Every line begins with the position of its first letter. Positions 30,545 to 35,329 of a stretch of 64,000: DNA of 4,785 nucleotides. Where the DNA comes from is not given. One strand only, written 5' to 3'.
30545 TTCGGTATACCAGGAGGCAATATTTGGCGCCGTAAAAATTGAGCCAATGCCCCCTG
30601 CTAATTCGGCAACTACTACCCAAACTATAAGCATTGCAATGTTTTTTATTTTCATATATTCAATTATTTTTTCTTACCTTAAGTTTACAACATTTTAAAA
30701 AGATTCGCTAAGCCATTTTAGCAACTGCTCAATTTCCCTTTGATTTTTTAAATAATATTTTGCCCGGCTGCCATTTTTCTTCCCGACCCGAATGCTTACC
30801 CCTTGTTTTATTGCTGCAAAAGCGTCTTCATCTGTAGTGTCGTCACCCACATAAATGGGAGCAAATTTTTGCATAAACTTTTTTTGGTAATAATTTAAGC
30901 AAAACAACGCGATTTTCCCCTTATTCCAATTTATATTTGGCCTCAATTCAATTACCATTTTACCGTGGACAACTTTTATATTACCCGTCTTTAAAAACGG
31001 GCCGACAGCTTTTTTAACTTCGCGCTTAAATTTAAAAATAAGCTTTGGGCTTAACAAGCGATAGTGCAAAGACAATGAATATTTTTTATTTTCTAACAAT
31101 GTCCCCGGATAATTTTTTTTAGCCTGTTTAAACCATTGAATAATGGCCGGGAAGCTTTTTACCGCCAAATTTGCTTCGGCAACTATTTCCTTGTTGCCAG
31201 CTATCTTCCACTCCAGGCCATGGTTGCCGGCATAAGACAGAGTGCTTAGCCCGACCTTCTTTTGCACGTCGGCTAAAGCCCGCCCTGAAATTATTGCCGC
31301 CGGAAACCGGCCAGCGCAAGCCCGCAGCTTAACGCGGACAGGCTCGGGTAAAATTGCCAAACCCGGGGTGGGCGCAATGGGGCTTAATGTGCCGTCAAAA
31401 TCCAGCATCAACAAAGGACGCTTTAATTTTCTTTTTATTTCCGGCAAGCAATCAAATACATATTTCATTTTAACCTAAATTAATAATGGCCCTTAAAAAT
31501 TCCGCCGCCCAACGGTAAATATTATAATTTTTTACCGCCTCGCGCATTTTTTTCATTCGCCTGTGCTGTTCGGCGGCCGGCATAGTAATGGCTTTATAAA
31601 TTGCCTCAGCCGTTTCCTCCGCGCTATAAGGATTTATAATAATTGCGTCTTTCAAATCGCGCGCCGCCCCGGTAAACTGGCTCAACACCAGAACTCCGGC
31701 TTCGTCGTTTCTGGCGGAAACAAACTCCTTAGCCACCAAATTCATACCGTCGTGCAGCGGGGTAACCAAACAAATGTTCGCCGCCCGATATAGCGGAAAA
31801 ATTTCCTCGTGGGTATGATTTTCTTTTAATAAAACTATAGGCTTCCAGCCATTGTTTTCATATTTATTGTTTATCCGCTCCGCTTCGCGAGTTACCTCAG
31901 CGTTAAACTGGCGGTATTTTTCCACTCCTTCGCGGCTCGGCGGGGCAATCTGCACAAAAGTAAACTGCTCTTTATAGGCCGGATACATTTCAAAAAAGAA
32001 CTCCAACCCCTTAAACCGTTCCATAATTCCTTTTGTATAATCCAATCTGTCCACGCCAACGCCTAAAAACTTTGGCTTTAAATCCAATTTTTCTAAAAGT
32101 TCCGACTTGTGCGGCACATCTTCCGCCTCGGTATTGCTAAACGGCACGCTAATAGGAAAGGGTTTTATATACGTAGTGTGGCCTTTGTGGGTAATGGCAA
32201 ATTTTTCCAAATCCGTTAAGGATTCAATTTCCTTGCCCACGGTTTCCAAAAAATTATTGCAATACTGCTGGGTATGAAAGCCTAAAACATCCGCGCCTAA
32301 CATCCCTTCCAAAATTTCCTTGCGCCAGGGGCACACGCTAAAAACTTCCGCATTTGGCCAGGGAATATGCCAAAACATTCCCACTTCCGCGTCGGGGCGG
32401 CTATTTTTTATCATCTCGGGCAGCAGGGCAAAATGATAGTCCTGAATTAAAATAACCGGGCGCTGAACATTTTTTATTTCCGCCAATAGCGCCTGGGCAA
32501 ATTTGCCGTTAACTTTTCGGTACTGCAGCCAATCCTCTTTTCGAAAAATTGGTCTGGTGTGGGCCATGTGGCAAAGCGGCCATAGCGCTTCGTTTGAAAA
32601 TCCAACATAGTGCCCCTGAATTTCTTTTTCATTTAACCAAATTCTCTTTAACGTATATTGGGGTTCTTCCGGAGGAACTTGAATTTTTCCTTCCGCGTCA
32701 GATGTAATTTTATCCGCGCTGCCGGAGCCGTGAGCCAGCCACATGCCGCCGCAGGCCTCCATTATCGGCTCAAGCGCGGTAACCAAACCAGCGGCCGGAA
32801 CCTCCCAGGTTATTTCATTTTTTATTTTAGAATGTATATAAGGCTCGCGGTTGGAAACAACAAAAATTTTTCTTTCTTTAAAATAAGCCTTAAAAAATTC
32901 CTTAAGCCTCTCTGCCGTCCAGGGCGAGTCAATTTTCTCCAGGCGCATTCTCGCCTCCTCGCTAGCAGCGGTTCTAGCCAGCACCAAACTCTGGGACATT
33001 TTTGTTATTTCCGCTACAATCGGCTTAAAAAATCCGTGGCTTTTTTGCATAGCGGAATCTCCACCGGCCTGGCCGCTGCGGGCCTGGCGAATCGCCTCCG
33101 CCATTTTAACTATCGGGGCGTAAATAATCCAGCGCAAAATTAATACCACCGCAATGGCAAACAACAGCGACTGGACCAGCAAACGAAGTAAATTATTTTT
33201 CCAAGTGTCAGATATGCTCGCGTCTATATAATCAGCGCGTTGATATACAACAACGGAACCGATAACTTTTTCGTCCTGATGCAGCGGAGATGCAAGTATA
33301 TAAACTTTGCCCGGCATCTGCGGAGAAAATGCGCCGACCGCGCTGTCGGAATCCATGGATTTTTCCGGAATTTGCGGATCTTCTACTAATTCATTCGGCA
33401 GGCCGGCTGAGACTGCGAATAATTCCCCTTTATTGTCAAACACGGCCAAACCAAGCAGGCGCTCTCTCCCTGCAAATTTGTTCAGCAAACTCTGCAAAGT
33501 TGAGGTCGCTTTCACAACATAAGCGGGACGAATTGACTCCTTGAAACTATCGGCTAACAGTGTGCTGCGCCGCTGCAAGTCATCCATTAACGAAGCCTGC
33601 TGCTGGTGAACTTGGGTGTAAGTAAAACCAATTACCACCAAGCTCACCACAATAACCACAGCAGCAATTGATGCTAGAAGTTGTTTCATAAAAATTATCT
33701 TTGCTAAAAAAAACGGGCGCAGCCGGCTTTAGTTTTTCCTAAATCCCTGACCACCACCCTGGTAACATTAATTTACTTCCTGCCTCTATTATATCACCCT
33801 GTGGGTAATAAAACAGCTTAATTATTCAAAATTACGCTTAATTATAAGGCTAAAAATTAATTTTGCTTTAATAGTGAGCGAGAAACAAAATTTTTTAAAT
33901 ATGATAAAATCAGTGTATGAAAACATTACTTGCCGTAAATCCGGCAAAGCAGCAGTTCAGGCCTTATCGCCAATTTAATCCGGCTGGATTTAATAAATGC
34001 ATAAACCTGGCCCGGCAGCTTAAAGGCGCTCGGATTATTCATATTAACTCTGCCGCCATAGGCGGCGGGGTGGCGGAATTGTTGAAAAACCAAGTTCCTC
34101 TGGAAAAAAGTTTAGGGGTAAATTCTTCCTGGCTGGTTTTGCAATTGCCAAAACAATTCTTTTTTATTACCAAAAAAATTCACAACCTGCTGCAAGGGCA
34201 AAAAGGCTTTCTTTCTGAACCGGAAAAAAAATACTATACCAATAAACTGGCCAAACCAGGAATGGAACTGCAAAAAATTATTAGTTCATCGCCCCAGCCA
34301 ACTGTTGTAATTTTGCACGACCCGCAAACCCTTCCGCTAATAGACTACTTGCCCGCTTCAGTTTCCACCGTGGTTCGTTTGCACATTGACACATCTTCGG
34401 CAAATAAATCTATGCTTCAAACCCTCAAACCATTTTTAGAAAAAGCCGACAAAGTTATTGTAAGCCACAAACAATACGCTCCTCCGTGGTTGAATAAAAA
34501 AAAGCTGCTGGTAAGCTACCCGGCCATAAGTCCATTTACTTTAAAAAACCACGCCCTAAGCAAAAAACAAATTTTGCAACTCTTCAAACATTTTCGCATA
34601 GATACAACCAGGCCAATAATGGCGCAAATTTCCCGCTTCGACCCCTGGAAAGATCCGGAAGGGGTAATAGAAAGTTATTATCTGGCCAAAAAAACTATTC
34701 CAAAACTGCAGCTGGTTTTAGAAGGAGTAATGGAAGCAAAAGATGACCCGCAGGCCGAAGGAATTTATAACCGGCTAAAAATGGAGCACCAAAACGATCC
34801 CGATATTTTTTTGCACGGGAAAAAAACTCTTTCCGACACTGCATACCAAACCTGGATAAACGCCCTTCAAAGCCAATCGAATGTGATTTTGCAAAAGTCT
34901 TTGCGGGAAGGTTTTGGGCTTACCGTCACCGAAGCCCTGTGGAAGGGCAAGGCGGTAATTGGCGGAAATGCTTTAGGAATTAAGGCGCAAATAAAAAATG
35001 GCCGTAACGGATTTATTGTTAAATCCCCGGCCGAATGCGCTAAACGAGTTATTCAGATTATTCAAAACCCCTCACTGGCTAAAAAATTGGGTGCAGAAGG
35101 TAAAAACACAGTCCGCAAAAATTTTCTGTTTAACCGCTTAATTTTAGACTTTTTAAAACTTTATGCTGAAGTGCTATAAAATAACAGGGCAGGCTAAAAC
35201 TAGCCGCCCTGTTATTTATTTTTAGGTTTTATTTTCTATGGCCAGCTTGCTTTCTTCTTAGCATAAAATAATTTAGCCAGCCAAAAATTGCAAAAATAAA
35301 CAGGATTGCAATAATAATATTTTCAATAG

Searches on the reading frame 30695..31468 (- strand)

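Call 7: search_protein_families(library=pfam, proteins=[window:30695-31468:-], max_evalue=0.01)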
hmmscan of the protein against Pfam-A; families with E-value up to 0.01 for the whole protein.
window:30695-31468:- (257 aa): 1 family
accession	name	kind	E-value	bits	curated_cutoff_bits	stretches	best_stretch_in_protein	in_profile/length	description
PF02358.22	Trehalose_PPase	-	1.1e-39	136.4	27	1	21-236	1-227/235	Trehalose-phosphatase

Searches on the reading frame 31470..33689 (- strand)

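Call 7: search_protein_families(library=pfam, proteins=[window:31470-33689:-], max_evalue=0.01)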
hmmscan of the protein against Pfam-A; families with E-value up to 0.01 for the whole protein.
window:31470-33689:- (739 aa): 2 families
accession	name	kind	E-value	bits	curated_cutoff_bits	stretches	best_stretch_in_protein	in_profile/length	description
PF00982.27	Glyco_transf_20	-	5.5e-123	411.6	32.5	1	275-735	3-471/473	Glycosyltransferase family 20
PF10144.15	SMP_2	-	0.0024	18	28.9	1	10-94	15-102/159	Bacterial virulence factor haemolysin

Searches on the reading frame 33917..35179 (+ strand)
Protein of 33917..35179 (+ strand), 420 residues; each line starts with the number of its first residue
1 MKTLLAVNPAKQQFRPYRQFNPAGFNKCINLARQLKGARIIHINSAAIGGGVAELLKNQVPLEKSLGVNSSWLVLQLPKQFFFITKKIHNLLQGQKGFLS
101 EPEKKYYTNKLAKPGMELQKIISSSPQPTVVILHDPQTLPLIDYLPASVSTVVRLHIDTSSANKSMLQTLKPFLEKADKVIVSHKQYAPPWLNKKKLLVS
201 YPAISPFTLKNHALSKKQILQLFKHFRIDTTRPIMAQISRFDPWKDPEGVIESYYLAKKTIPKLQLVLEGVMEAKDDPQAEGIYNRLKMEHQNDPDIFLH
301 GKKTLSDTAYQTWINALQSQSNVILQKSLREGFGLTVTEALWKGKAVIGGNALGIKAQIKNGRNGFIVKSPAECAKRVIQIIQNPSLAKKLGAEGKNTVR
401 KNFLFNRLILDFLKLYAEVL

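Call 7: search_protein_families(library=pfam, proteins=[window:33917-35179:+], max_evalue=0.01)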
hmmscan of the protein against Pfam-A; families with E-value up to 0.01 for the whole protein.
window:33917-35179:+ (420 aa): 5 families
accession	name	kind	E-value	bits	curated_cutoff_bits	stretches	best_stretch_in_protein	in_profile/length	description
PF21269.3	TreT_GT1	-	2.2e-37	128.3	27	1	42-189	1-144/144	Trehalose synthase, N-terminal domain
PF00534.26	Glycos_transf_1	-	5.9e-21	75.2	26.4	1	223-397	6-171/172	Glycosyl transferases group 1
PF13692.12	Glyco_trans_1_4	-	8.4e-10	39.5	27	1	235-384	4-142/142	Glycosyl transferases group 1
PF13524.12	Glyco_trans_1_2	-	0.003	17.9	25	1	317-407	43-137/144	Glycosyl transferase-like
PF20706.3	GT4-conflict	-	0.0041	16.6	26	1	306-355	267-316/385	Family 4 Glycosyltransferase in conflict systems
